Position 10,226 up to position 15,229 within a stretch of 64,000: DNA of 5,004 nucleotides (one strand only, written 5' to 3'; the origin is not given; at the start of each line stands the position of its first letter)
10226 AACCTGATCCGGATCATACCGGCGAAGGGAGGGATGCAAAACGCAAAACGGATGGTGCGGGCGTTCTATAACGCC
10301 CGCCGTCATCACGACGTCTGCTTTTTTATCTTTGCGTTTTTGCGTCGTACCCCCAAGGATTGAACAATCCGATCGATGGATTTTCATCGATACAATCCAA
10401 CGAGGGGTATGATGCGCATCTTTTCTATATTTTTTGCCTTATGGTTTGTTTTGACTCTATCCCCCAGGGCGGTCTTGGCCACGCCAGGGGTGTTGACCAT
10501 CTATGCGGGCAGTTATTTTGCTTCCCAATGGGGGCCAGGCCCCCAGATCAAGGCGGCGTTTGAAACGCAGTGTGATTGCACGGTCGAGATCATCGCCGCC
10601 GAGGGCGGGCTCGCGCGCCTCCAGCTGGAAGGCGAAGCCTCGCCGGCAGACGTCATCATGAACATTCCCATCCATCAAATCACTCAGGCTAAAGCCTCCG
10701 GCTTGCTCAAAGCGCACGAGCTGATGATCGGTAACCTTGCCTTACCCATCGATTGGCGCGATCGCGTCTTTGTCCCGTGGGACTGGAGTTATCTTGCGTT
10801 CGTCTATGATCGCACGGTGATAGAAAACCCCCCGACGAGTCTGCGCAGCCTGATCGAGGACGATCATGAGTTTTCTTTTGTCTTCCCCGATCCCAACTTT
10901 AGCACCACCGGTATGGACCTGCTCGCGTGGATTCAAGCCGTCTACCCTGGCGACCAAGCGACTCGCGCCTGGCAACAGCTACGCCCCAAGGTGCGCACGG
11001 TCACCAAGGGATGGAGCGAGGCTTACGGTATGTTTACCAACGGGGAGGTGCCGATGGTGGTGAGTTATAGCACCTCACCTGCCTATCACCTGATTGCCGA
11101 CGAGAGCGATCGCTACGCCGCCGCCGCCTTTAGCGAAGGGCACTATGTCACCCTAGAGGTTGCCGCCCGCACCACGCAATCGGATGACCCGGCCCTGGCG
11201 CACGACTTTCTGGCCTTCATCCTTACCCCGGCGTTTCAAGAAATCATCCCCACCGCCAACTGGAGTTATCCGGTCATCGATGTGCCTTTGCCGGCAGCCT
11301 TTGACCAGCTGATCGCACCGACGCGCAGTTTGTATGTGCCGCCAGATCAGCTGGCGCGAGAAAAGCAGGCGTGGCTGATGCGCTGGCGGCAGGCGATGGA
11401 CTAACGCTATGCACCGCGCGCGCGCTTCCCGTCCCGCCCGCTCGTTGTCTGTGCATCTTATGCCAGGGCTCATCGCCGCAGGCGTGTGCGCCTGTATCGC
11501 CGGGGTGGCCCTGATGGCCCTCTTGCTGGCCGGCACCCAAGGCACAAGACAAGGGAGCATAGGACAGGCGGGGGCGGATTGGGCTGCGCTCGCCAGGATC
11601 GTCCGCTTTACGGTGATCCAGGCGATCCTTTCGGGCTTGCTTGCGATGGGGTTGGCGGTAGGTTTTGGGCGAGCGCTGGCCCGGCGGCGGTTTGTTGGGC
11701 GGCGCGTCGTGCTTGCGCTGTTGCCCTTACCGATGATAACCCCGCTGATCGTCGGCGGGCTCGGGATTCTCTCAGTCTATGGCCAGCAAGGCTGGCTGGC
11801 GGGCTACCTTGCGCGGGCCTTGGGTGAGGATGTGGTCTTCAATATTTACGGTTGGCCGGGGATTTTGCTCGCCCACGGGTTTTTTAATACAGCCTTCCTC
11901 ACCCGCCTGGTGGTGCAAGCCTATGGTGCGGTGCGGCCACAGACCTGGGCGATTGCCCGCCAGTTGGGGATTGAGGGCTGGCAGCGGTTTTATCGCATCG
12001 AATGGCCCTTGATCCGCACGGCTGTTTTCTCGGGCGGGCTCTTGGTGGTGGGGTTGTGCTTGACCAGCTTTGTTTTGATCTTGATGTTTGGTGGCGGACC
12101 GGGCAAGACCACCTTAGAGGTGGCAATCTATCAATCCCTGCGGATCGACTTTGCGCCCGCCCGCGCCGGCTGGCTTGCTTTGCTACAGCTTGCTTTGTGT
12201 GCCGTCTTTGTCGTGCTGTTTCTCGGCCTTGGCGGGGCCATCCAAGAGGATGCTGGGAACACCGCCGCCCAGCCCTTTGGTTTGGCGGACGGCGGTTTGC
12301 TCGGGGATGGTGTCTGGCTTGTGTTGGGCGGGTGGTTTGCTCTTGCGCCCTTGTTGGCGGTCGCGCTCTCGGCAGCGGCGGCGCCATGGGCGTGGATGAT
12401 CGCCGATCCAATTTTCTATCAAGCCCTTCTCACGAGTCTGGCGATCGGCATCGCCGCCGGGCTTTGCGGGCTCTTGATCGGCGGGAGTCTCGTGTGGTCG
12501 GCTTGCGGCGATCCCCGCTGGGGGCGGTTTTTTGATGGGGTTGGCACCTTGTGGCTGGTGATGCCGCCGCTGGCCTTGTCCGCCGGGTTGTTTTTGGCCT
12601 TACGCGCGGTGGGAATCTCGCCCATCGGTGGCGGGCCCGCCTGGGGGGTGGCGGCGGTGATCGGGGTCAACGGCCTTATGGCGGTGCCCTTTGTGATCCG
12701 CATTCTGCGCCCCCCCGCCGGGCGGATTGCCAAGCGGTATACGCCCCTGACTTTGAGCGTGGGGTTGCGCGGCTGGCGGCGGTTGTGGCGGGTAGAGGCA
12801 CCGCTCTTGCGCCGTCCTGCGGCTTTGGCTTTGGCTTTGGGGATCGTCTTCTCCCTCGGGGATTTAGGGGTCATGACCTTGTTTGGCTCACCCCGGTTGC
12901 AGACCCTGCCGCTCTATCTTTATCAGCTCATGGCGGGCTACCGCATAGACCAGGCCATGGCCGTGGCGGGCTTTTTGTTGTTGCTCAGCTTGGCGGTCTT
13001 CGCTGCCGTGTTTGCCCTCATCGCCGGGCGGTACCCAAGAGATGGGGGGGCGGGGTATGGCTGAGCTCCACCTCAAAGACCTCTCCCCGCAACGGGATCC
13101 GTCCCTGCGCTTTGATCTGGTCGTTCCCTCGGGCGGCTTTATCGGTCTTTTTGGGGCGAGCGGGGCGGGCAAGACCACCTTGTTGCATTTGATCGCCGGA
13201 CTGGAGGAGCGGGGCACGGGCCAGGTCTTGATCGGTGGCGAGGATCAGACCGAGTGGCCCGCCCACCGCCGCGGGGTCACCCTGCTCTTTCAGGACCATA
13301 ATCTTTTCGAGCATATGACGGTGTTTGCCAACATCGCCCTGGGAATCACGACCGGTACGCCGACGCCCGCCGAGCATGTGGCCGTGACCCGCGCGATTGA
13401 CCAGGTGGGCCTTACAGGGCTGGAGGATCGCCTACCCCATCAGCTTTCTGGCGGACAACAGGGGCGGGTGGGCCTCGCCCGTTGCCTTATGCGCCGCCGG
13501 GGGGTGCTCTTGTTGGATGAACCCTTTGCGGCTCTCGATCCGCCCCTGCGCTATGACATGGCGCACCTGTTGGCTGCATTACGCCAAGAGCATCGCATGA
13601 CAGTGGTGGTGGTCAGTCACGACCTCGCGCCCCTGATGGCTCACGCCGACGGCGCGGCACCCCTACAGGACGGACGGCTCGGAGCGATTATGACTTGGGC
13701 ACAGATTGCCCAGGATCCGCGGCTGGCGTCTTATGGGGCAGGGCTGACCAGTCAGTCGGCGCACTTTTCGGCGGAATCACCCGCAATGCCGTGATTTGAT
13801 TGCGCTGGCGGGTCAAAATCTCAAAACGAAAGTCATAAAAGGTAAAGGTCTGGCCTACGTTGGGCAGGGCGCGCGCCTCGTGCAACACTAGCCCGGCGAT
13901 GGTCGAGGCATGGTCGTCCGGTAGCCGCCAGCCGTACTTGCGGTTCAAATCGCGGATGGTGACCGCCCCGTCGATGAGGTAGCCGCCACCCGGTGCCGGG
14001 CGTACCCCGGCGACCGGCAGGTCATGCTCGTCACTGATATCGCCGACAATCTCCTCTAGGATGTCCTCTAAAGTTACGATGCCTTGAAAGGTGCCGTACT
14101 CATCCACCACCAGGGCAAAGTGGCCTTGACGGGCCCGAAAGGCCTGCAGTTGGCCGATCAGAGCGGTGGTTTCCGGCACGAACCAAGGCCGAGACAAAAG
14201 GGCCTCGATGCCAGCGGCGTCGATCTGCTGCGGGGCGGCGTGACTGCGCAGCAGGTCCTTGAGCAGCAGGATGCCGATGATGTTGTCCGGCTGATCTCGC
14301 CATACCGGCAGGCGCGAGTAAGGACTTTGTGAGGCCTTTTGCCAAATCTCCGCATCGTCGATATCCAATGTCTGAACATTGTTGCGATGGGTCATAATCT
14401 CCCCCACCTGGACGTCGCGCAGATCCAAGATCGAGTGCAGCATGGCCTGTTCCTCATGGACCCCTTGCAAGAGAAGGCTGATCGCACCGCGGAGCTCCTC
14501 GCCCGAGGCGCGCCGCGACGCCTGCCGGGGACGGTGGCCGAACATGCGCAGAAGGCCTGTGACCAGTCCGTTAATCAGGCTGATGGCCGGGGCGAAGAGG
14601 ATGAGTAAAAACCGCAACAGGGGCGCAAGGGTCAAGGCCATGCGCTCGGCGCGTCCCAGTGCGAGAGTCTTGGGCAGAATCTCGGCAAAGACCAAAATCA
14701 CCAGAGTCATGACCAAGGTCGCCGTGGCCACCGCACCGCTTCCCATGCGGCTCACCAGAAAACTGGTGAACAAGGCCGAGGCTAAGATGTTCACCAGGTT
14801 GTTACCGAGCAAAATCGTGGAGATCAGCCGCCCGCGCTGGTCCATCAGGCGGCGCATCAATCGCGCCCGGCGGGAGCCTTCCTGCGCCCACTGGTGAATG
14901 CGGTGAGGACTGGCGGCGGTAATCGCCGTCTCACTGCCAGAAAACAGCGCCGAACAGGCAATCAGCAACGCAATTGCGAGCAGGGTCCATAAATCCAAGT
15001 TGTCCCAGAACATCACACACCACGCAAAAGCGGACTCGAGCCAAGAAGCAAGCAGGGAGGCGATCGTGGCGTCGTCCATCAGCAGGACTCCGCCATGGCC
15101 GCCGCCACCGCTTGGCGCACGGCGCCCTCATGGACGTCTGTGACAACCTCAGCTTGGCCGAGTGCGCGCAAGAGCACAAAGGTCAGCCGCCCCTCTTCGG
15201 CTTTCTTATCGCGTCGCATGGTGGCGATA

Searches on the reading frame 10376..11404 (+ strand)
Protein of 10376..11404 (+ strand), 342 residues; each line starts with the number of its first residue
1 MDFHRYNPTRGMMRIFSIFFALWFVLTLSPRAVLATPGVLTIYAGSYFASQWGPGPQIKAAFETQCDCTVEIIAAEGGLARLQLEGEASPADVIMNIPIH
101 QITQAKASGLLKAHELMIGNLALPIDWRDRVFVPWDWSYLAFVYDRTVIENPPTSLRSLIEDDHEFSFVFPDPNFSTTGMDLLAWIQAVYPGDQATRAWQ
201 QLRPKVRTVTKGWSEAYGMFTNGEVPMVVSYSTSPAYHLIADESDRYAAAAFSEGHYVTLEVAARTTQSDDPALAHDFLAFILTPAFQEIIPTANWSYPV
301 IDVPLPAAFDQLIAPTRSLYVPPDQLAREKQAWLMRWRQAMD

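Call 22: search_protein_families(library=pfam, proteins=[window:10376-11404:+], max_evalue=0.00001)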
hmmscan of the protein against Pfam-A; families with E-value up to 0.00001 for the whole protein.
window:10376-11404:+ (342 aa): 4 families
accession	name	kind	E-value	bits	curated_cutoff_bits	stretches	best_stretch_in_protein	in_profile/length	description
PF13416.11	SBP_bac_8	-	5.5e-16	59.6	27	1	58-289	2-250/279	Bacterial extracellular solute-binding protein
PF13531.11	SBP_bac_11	-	2.9e-15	57.1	25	1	57-291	15-221/227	Bacterial extracellular solute-binding protein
PF01547.30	SBP_bac_1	-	1.6e-13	51.8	26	1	60-288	15-306/307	Bacterial extracellular solute-binding protein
PF13343.11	SBP_bac_6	-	6.3e-12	45.9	24.6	1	90-305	3-220/245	Bacterial extracellular solute-binding protein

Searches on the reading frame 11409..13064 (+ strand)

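Call 7: search_protein_families(library=ncbifam, proteins=[window:11409-13064:+], max_evalue=0.001)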
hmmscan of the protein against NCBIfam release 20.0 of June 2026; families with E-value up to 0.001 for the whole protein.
window:11409-13064:+ (551 aa): 22 families
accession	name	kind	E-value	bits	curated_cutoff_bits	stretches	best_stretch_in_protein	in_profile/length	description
NF006951.0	PRK09433.1-2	equivalog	1e-105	354.4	788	1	10-534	6-525/535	thiamine/thiamine pyrophosphate ABC transporter permease ThiP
NF006954.0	PRK09433.1-5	equivalog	7.9e-99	331.7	821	1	18-540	6-524/530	thiamine/thiamine pyrophosphate ABC transporter permease ThiP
TIGR01253.1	thiP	equivalog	5.6e-96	322.6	395.1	1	16-533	5-518/519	thiamine/thiamine pyrophosphate ABC transporter permease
NF006953.0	PRK09433.1-4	equivalog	1.3e-95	321.4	970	1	14-541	10-531/536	thiamine/thiamine pyrophosphate ABC transporter permease ThiP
NF006955.0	PRK09433.2-3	equivalog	1.1e-89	301.5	801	1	21-530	15-526/543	thiamine/thiamine pyrophosphate ABC transporter permease ThiP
NF006952.0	PRK09433.1-3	equivalog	5.3e-87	292.8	679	1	12-534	10-527/534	thiamine/thiamine pyrophosphate ABC transporter permease ThiP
NF006956.0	PRK09433.2-5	equivalog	2.8e-84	283.6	984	1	16-531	17-527/543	thiamine/thiamine pyrophosphate ABC transporter permease ThiP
TIGR02141.1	modB_ABC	equivalog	2.5e-33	115.5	182.6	2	68-270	3-203/208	molybdate ABC transporter permease subunit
TIGR01581.1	Mo_ABC_porter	hypoth_equivalog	2.3e-31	109.1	210.3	2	65-266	23-223/225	ABC transporter permease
TIGR00969.1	3a0106s02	subfamily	5.8e-26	91.6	240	2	62-264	60-259/272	sulfate ABC transporter permease subunit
TIGR02140.1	permease_CysW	equivalog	3.7e-20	72.5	329.1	2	64-256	48-241/261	sulfate ABC transporter permease subunit CysW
NF011624.0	PRK15050.1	equivalog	1.3e-18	67.2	247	2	62-266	72-277/297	2-aminoethylphosphonate ABC transporter permease subunit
TIGR02139.1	permease_CysT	equivalog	2.1e-17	63.6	246.1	2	64-268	51-254/265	sulfate ABC transporter permease subunit CysT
TIGR03226.1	PhnU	equivalog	1.7e-16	60.6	283.45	2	88-266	116-295/311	2-aminoethylphosphonate ABC transporter permease subunit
NF006939.0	PRK09421.1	equivalog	3.4e-16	59.3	262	1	64-266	11-212/230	molybdate ABC transporter permease subunit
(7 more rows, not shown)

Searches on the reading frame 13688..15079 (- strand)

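Call 7: search_protein_families(library=ncbifam, proteins=[window:13688-15079:-], max_evalue=0.001)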
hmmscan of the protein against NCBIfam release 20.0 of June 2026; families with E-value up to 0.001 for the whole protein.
window:13688-15079:- (463 aa): 4 families
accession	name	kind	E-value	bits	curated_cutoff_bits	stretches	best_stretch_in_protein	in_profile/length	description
NF008604.1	PRK11573.1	equivalog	1.8e-83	280.8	475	1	35-440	12-422/428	hypothetical protein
TIGR03520.1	GldE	subfamily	3.2e-65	220.8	376.05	1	37-434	2-405/408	gliding motility-associated protein GldE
NF052568.1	PolamExpPaeASal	equivalog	4.9e-52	177.2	500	1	33-429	5-417/424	polyamine export protein PaeA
NF011675.0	PRK15094.1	equivalog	5.7e-32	111.2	379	1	210-440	54-285/292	CNNM family magnesium/cobalt transport protein CorC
